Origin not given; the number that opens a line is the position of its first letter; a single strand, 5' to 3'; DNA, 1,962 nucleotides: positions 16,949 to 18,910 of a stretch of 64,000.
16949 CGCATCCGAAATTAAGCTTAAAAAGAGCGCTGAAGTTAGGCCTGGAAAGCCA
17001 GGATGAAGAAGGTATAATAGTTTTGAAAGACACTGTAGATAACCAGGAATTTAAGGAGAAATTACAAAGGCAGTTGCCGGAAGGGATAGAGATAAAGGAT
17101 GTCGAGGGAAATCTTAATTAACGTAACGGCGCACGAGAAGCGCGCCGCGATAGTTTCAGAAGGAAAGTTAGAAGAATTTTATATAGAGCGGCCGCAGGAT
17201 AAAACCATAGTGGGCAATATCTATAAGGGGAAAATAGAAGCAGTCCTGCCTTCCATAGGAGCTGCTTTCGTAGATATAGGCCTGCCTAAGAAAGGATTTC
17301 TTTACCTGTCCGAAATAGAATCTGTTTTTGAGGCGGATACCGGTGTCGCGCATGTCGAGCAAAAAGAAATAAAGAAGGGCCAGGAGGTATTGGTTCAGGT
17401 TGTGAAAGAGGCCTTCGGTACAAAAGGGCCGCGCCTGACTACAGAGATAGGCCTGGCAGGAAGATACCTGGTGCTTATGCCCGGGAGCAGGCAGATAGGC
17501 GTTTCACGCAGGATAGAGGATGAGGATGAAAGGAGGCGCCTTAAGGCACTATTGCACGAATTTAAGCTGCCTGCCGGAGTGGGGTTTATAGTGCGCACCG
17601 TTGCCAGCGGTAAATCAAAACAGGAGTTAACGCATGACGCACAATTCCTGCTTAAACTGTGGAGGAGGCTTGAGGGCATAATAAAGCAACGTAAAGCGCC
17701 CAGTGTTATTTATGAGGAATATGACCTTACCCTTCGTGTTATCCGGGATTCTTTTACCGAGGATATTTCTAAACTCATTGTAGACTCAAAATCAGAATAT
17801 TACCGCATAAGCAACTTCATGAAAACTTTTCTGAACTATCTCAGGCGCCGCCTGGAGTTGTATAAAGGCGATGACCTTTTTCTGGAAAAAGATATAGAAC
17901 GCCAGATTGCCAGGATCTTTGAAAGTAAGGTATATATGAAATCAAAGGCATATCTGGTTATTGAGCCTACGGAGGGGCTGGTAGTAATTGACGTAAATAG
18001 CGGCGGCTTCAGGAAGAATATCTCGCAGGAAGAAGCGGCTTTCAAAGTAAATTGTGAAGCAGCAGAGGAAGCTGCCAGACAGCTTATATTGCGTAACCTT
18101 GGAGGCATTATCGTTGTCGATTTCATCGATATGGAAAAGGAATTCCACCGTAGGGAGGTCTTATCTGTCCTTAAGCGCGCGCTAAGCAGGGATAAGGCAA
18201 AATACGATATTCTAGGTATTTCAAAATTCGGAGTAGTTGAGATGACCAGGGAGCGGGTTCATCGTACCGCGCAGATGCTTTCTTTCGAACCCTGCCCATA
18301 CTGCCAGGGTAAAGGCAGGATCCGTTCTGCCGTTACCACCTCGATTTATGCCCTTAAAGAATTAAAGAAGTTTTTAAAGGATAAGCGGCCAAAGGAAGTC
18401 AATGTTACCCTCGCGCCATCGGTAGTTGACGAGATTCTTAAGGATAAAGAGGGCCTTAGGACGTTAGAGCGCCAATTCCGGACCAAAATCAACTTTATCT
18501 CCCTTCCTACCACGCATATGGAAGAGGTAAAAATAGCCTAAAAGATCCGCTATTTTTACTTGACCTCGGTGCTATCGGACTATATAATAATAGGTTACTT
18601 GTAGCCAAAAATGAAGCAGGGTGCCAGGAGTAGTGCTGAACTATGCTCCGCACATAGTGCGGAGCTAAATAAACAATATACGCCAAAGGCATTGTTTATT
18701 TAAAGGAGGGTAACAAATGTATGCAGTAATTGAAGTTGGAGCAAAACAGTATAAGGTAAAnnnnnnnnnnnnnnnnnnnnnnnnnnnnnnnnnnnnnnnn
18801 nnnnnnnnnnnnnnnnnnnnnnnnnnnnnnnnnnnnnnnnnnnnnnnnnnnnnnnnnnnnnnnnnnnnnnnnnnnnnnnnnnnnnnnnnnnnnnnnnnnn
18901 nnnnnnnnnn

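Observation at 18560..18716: Leader family B: promoter followed by two hairpins with compensatory substitutions, shared by the rplU and rmlA upstream regions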

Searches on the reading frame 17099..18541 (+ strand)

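Call 12: search_protein_families(library=ncbifam, proteins=[window:17099-18541:+])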
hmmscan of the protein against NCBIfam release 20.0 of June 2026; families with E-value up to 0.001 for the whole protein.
window:17099-18541:+ (480 aa): 5 families
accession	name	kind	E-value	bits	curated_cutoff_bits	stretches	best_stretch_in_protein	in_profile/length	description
TIGR00757.1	RNaseEG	subfamily_domain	3.4e-134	447.9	325.95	1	14-416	2-411/415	Rne/Rng family ribonuclease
NF008689.0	PRK11712.1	equivalog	8.8e-125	416.9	594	1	1-450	1-456/489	ribonuclease G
NF008074.0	PRK10811.1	equivalog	1.6e-91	307.6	908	1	4-450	3-455/1068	ribonuclease E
NF052586.1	RnaseECyano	equivalog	4.5e-87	292.9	900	1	10-409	8-407/619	ribonuclease E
NF052588.1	RnaseEMycob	equivalog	3.6e-81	273.3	1400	1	16-408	341-746/945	ribonuclease E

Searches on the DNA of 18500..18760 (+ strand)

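Call 15: search_rna_families(source=window, start=18500, end=18760, threshold=evalue, max_evalue=10)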
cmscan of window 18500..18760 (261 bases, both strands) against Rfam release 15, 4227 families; matches with E-value up to 10: 7.
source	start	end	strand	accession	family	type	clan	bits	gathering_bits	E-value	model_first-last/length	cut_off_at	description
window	18634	18664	-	RF02401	ClpQY_promoter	Cis-reg;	-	17.2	42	0.12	1-32/57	no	ClpQY promoter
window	18690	18752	+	RF02323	TtnuHACA16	Gene; snRNA; snoRNA; HACA-box;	-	16.1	100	8.4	1-117/117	no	Tetrahymena snoRNA TtnuHACA16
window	18636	18665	+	RF03060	uup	Cis-reg;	-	14.9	36.8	2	1-48/48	no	uup RNA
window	18645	18704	-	RF01828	SprD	Gene; sRNA;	-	14.7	100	0.74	73-142/142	no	Small pathogenicity island RNA D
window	18588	18736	+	RF01963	RMST_2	Gene; lncRNA;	-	13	45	3.7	1-135/135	no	Rhabdomyosarcoma 2 associated transcript conserved region 2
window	18645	18668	-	RF03060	uup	Cis-reg;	-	12.8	36.8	6.2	7-48/48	no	uup RNA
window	18637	18760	-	RF00022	GcvB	Gene;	-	12.1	42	1.9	59-204/204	5'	GcvB RNA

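Call 44: build_rna_model(alignment_id=A4, structure=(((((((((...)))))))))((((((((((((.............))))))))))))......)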
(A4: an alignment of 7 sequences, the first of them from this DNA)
Model R1 built from alignment A4 (7 sequences, 64 columns); structure: as given.
model positions 64; base pairs 21; branch points 1; effective number of sequences 4.69; information 0.875 bits per position. Calibrated on 0.2 Mb of random sequence (short: E-values are rough).
structure used (alignment columns):
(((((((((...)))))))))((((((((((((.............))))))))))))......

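Call 45: search_with_rna_model(model_id=R1, source=window, filters=off, max_evalue=10, show_alignments=6)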
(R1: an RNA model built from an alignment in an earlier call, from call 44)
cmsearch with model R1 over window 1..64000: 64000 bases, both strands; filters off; matches with E-value up to 10: 10.
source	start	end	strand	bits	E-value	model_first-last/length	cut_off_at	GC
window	18645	18708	+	81.7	2.9e-17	1-64/64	no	0.41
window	28632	28695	+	74.8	1.3e-15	1-64/64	no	0.42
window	28647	28700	-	38.5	4.6e-07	1-64/64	no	0.37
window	18666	18702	-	20.5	0.0083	22-58/64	no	0.24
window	18602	18665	-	14.4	0.22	1-64/64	no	0.53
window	35779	35828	-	12.2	0.73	1-64/64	no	0.28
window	25233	25307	-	11.3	1.2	1-64/64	no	0.56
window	2131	2175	-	9.6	3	1-64/64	no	0.42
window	25589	25652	+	7.7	8.5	1-64/64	no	0.41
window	30998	31047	-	7.4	10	1-64/64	no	0.46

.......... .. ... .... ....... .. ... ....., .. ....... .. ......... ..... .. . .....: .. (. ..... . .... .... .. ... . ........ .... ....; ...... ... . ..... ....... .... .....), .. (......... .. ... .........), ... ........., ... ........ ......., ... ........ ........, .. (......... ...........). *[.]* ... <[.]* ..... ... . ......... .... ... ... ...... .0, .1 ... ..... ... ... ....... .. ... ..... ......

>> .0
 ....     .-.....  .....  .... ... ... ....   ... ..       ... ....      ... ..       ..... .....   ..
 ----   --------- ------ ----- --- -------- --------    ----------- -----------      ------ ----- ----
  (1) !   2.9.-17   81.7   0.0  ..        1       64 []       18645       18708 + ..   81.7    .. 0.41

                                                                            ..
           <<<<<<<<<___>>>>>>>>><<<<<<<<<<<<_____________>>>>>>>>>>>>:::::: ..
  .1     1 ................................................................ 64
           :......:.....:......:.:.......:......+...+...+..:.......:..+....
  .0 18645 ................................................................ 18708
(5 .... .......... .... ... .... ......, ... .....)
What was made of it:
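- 18592..18644 (+): About 50 nt of extra leader sequence found only in this lineage, upstream of the module. Origin unknown; it may be a decayed older module (contains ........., which resembles the HP2 loop). The covariance model gives only a weak minus-strand hit of 14 bits here (call 45).
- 18645..18665 (+): Copy 1, HP1: 9-bp GC-rich stem with an ATA loop. The loop CATAG carries a TAG stop. Covariance model R1 scores 81.7 bits (call 45).
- Checked: The 'weaker relative' at 22345-22353 is not found by a covariance model of the family at E<=10 (call 45).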

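Call 46: search_with_rna_model(model_id=R1, sources=[L004, L005, L008, L009, L010, L011, L012, L001], filters=off, max_evalue=10)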
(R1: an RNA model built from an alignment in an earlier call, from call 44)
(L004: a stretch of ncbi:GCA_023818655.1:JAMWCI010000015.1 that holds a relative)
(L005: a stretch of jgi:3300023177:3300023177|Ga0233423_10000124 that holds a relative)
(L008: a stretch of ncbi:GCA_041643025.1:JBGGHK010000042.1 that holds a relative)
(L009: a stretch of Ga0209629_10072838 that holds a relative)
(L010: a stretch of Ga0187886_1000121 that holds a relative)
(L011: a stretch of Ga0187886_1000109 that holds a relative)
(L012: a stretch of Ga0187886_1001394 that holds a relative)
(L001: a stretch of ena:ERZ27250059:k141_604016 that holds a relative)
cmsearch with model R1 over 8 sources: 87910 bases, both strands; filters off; matches with E-value up to 10: 27.
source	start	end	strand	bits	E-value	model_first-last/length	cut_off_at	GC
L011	1165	1228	-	84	1.2e-17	1-64/64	no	0.41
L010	1178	1241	-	82.4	2.7e-17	1-64/64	no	0.42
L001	9929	9992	+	81.7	4e-17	1-64/64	no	0.41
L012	11212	11274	+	63.2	9.2e-13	1-64/64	no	0.54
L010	1221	1285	+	48.9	2.2e-09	1-64/64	no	0.48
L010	1242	1299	-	48.4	2.9e-09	1-59/64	no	0.47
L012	11170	11202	+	30.2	5.7e-05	1-64/64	no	0.45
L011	1171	1207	+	27.9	0.0002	22-58/64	no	0.24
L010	1184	1220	+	26.6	0.00041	22-58/64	no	0.3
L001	9950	9986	-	20.5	0.011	22-58/64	no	0.24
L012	11232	11268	-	18.2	0.039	22-58/64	no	0.43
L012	11154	11190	-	17.1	0.069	1-64/64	no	0.46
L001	9886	9949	-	14.4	0.3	1-64/64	no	0.53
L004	6159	6215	-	10.9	2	1-64/64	no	0.4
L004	3422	3456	+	10.7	2.2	1-64/64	no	0.34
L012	10160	10197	-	9.9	3.5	1-64/64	no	0.39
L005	7938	7958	-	9.7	4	30-50/64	no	0.43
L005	6300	6348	-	9.6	4.1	1-64/64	no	0.39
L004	620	661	+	9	5.7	1-64/64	no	0.33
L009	535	590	-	8.4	8.2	1-64/64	no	0.38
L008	13918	13949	+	8.3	8.2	1-64/64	no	0.47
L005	7938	7958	+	8.3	8.3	30-50/64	no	0.43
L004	81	138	-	8.2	8.8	1-64/64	no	0.28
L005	6744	6805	+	8.1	9.2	1-64/64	no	0.32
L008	7917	7937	-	8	9.8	30-50/64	no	0.48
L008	8272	8328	-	8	9.8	1-64/64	no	0.44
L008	10096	10168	+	8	9.9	1-64/64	no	0.34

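Call 53: search_with_rna_model(model_id=R1, source=L013, start=1, end=10100, filters=off, max_evalue=10)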
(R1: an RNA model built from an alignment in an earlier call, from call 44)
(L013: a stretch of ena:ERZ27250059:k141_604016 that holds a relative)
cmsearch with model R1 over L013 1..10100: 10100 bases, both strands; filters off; matches with E-value up to 10: 14.
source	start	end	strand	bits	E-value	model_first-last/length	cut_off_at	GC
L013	5269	5291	-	7.7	1.3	29-51/64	no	0.22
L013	8352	8413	-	7.3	1.6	1-64/64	no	0.26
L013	7994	8022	-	7.2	1.7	26-54/64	no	0.14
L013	4440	4469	-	5.3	5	24-56/64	no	0.2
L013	1710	1754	-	5.3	5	22-58/64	no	0.22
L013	6297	6361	+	5.2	5.1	1-64/64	no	0.43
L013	7994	8022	+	5.1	5.6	26-54/64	no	0.14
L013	5209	5241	-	4.8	6.5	1-64/64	no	0.27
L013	6133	6153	-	4.6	7.1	30-50/64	no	0.19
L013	7378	7421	+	4.5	7.7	1-64/64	no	0.3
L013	9554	9599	-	4.2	8.9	26-54/64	no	0.43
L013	1121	1148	-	4.2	9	1-64/64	no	0.36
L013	1865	1905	+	4.2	9.1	26-54/64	no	0.27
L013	3917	3968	+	4.1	9.6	1-64/64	no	0.31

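Call 71: search_with_rna_model(model_id=R1, sources=[L002, L006, L007, L014, L015], filters=off, max_evalue=1)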
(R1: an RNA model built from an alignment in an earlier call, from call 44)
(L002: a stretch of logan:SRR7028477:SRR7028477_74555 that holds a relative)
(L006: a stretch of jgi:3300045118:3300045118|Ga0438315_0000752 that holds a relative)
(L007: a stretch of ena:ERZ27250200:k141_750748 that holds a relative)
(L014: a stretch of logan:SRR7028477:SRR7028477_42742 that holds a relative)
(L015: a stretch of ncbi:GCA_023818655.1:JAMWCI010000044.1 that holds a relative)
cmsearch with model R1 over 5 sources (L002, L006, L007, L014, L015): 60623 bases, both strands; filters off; matches with E-value up to 1: 3.
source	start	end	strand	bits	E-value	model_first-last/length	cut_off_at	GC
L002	3381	3444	+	81.7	2.7e-17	1-64/64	no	0.41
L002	3402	3438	-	20.5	0.0078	22-58/64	no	0.24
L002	3338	3401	-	14.4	0.21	1-64/64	no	0.53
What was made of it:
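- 18645..18665 (+): The sequence is identical in two independent assemblies, L001 and L002 (calls 46, 71).
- Tried and rejected: The model found no further copies in the window, in the 10 kb upstream of it, or in about 140 kb from relatives (calls 45, 46, 53, 71).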
